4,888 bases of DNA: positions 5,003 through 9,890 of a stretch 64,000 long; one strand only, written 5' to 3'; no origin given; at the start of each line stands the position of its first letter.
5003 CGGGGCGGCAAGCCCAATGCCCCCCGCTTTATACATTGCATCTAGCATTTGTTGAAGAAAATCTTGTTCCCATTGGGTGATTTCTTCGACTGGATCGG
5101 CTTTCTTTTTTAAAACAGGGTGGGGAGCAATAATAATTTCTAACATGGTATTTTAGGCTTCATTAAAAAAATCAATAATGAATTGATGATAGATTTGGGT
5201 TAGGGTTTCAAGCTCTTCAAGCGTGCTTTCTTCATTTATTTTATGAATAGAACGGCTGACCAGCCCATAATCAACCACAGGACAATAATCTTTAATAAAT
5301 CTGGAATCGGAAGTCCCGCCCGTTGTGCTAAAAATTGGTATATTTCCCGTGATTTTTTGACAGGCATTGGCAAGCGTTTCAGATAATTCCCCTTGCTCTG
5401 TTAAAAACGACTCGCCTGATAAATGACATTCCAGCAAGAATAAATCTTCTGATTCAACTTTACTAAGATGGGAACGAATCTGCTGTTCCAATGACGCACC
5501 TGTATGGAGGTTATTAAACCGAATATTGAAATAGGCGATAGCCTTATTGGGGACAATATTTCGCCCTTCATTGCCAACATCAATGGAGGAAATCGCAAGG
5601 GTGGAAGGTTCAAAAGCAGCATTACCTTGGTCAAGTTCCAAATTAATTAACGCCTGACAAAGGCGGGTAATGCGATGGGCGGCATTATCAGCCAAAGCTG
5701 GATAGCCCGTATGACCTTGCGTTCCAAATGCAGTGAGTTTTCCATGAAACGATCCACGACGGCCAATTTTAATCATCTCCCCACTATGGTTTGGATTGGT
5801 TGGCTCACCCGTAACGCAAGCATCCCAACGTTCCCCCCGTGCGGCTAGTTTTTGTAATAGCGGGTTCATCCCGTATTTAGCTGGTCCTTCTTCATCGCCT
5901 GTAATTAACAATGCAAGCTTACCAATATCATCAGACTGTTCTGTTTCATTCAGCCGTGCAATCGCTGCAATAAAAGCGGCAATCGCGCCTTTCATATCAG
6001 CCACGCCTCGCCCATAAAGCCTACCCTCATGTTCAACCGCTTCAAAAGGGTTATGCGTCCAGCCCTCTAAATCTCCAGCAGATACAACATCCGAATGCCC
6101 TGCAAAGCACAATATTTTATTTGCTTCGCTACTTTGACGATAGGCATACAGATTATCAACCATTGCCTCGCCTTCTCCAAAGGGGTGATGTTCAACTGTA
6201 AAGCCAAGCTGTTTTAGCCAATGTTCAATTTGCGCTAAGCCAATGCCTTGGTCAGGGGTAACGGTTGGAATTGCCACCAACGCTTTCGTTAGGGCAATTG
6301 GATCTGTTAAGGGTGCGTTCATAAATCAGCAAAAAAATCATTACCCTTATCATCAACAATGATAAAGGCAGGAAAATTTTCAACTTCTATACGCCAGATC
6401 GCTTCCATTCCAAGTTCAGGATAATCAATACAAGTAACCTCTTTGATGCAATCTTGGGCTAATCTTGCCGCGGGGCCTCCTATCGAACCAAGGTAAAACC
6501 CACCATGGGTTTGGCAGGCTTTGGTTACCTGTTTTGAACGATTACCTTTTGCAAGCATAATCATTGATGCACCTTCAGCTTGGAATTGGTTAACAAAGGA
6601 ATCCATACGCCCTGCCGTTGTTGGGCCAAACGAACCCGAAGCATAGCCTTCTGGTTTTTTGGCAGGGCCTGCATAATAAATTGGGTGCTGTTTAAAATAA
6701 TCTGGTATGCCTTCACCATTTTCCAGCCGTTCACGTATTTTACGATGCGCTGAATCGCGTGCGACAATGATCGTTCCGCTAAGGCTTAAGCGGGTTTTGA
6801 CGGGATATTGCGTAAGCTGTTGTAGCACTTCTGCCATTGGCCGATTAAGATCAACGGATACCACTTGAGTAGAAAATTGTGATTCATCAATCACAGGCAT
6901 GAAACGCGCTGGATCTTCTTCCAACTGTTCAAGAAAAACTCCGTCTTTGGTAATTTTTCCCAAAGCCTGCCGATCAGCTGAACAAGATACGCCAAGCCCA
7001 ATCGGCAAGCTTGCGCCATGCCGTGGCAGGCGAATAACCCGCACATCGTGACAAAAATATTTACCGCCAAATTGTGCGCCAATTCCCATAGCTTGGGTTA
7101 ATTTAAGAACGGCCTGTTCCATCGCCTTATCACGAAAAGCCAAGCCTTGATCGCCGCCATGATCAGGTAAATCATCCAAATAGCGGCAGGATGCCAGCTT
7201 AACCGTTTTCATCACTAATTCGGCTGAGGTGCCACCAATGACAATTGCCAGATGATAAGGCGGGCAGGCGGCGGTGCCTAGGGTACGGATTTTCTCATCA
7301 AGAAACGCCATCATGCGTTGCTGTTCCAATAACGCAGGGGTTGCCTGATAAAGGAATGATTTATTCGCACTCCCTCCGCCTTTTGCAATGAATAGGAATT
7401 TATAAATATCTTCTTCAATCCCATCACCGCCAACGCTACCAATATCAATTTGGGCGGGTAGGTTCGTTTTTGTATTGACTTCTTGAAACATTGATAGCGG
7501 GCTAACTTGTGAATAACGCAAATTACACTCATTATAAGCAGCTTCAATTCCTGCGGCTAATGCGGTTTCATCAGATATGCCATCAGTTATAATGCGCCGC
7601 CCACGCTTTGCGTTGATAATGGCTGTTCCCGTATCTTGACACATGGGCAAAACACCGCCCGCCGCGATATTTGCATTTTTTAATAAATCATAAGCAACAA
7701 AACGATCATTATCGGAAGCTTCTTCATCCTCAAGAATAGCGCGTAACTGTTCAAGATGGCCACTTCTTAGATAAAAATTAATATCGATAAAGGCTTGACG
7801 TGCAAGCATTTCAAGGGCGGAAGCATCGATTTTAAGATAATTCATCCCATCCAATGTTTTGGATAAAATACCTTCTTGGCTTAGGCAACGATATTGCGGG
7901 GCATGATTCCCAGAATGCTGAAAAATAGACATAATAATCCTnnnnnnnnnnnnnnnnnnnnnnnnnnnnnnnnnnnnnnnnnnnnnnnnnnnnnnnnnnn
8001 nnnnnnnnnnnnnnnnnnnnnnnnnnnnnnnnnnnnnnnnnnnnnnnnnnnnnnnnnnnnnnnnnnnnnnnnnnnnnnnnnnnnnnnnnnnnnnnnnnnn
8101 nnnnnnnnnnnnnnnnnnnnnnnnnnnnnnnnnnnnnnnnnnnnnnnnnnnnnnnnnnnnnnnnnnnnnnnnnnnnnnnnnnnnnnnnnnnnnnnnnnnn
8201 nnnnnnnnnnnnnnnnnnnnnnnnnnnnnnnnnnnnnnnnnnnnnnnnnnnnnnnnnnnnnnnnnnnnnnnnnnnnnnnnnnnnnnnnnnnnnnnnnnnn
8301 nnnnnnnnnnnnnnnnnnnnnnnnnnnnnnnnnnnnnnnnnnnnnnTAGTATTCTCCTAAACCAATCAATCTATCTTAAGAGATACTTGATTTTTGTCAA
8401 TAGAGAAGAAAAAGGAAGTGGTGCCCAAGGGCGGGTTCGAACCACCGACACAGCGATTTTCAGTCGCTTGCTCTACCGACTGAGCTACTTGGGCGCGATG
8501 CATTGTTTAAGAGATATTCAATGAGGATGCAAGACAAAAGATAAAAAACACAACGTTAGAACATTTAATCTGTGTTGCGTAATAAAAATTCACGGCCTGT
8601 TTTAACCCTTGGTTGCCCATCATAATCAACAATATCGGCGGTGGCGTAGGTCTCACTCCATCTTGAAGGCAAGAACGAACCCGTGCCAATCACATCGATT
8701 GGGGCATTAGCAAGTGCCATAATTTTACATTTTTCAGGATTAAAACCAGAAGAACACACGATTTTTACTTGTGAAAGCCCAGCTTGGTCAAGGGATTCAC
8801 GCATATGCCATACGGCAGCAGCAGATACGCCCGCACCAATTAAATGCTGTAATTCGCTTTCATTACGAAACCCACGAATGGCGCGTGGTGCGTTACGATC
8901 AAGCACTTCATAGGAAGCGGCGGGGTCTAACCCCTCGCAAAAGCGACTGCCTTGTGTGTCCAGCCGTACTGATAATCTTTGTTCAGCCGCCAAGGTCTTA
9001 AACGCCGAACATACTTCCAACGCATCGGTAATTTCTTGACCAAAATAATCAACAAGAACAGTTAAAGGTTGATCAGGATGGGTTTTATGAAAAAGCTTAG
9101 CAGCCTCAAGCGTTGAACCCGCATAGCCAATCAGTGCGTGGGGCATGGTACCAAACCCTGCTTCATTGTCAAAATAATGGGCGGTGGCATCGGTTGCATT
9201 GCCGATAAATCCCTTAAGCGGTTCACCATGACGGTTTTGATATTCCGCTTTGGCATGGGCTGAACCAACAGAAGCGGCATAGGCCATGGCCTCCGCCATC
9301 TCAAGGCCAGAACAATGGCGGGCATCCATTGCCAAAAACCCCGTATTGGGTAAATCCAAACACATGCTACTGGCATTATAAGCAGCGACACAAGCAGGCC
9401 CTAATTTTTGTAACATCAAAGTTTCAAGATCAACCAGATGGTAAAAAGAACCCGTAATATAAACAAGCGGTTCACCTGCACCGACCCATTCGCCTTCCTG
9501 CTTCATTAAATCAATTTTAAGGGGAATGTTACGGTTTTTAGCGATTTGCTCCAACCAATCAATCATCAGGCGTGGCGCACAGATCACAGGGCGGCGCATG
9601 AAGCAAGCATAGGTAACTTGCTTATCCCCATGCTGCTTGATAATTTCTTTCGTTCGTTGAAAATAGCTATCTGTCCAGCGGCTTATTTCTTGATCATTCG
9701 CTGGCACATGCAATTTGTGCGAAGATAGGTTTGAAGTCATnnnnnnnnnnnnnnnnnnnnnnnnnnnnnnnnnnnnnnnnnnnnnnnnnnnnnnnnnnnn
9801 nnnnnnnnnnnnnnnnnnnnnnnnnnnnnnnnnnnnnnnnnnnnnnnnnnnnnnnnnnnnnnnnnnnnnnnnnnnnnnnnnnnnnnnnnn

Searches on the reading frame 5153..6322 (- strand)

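Call 26: search_protein_families(library=ncbifam, proteins=[window:5153-6322:-], max_evalue=1e-8)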
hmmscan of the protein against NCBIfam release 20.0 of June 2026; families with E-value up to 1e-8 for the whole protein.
window:5153-6322:- (389 aa): 39 families (the best 25 are shown)
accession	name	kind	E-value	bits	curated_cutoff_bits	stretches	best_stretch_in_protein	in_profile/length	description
NF009557.0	PRK13009.1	equivalog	8.7e-131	436.5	284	1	6-387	3-376/377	succinyl-diaminopimelate desuccinylase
TIGR01246.1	dapE_proteo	equivalog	5.8e-110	367.8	361.8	1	10-384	3-369/370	succinyl-diaminopimelate desuccinylase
TIGR01910.1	DapE-ArgE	subfamily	1.1e-54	186.1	217.6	1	9-376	1-372/373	ArgE/DapE family deacylase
NF006365.0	PRK08588.1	subfamily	1.4e-46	159.6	289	1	57-387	55-382/383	succinyl-diaminopimelate desuccinylase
NF006399.0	PRK08651.1-2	equivalog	8.5e-41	140.3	381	1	10-382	8-401/405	succinyl-diaminopimelate desuccinylase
NF005710.0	PRK07522.1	subfamily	8.2e-35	120.7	412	1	8-288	10-285/391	acetylornithine deacetylase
NF010589.0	PRK13983.1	equivalog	8.4e-35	120.5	333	1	9-382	17-406/409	M20 family metallo-hydrolase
TIGR01892.1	AcOrn-deacetyl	equivalog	2.9e-33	115.4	297.7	1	13-292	4-275/365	acetylornithine deacetylase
NF006400.0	PRK08651.1-3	equivalog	1.1e-31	110.1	374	1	63-385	78-406/410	succinyl-diaminopimelate desuccinylase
NF009555.0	PRK13004.1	equivalog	2e-29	102.7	321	1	9-285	18-278/399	YgeY family selenium metabolism-linked hydrolase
NF005602.0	PRK07338.1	equivalog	2.9e-27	95.3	357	1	60-378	86-392/409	hydrolase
NF003474.0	PRK05111.1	equivalog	6.9e-27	94.3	460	1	30-382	37-377/383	acetylornithine deacetylase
NF009558.0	PRK13013.1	equivalog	1e-26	93.6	428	1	6-222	16-233/429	acetylornithine deacetylase/succinyl-diaminopimelate desuccinylase family protein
TIGR01900.1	dapE-gram_pos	equivalog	2e-25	89.4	304.2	1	7-382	4-350/351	succinyl-diaminopimelate desuccinylase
NF005306.0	PRK06837.1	subfamily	2.6e-25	89.1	376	1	60-384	89-420/427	ArgE/DapE family deacylase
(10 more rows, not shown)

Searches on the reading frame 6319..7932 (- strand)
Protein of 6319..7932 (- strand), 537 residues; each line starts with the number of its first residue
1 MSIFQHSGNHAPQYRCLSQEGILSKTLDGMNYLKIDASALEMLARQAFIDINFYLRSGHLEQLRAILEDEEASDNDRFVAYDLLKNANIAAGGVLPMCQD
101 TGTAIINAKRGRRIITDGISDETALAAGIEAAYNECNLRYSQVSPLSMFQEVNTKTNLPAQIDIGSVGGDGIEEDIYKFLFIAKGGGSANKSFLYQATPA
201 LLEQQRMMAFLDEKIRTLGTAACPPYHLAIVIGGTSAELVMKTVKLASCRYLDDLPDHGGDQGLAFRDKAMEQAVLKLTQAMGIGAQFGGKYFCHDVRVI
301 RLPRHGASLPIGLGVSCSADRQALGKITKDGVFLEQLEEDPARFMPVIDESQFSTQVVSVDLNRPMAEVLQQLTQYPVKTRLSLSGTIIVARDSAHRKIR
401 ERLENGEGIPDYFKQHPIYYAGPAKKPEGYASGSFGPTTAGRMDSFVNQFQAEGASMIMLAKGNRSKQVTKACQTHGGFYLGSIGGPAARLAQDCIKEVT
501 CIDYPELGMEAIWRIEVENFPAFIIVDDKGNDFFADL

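Call 26: search_protein_families(library=ncbifam, proteins=[window:6319-7932:-], max_evalue=1e-8)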
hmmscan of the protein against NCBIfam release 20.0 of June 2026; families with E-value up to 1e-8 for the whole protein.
window:6319-7932:- (537 aa): 11 families
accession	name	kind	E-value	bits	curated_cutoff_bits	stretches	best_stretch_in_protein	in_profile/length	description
NF011919.0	PRK15390.1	equivalog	1.1e-232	773.2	1105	1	13-536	20-537/548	class I fumarate hydratase FumA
NF011920.0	PRK15391.1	subfamily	1e-230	766.7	1094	1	11-535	18-536/548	class I fumarate hydratase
NF011921.0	PRK15392.1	equivalog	1.3e-216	720.4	1060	1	11-536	17-536/550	class I fumarate hydratase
TIGR00723.1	ttdB_fumA_fumB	subfamily_domain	1.5e-56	191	145.15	1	372-535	2-168/169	FumA C-terminus/TtdB family hydratase beta subunit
NF004885.0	PRK06246.1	equivalog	2.7e-41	141.6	276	1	35-323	4-275/279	fumarate hydratase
NF005310.0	PRK06842.1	equivalog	2e-35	122.2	238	1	380-534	21-173/185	Fe-S-containing hydro-lyase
TIGR00722.1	ttdA_fumA_fumB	subfamily_domain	2.1e-31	109.1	100.65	1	50-324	11-270/273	hydrolyase, tartrate alpha subunit/fumarate domain protein, Fe-S type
NF004708.0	PRK06043.1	equivalog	6.8e-28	97.5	269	1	372-536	13-178/192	fumarate hydratase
NF006082.0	PRK08228.1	equivalog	8.8e-21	74.3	264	1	382-535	24-180/205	L(+)-tartrate dehydratase subunit beta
NF006253.0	PRK08395.1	equivalog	5e-20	71.9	244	1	371-534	12-163/166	fumarate hydratase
NF006084.0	PRK08230.1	equivalog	7.4e-13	48.2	365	1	67-330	40-290/303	L(+)-tartrate dehydratase subunit alpha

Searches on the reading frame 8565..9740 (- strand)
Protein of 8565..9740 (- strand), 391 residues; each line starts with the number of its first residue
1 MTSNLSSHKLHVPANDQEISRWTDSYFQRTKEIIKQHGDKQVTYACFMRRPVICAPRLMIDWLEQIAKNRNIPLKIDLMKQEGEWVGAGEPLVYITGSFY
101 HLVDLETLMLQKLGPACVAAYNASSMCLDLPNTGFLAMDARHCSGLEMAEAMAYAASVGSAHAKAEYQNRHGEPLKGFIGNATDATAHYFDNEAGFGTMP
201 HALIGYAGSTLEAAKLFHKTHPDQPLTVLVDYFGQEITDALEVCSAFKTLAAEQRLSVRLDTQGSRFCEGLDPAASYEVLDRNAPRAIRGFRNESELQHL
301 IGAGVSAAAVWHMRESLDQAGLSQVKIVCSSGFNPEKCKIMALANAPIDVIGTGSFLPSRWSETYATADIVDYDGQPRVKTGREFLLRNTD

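Call 26: search_protein_families(library=ncbifam, proteins=[window:8565-9740:-], max_evalue=1e-8)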
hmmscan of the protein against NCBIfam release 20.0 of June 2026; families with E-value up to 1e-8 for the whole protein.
window:8565-9740:- (391 aa): 7 families
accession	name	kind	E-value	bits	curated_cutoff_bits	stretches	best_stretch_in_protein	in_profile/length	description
NF005529.0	PRK07188.1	equivalog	1.8e-39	135.7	378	1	18-385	20-345/358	nicotinate phosphoribosyltransferase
NF006415.0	PRK08662.1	equivalog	3.1e-32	111.8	243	1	20-266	15-239/381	nicotinate phosphoribosyltransferase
TIGR01513.1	NAPRTase_put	equivalog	9.6e-18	64.3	297.4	0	80-262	92-256/452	nicotinate phosphoribosyltransferase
NF009131.0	PRK12484.1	equivalog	2.5e-17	62.7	330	0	82-262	99-260/455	nicotinate phosphoribosyltransferase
NF006695.0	PRK09243.1-2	equivalog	1.5e-14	53.6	469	0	79-261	97-262/480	nicotinate phosphoribosyltransferase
NF006696.0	PRK09243.1-3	equivalog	4.7e-14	51.9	503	0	310-382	272-346/451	nicotinate phosphoribosyltransferase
NF006694.0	PRK09243.1-1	equivalog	6.9e-09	34.9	663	0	304-355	263-314/485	nicotinate phosphoribosyltransferase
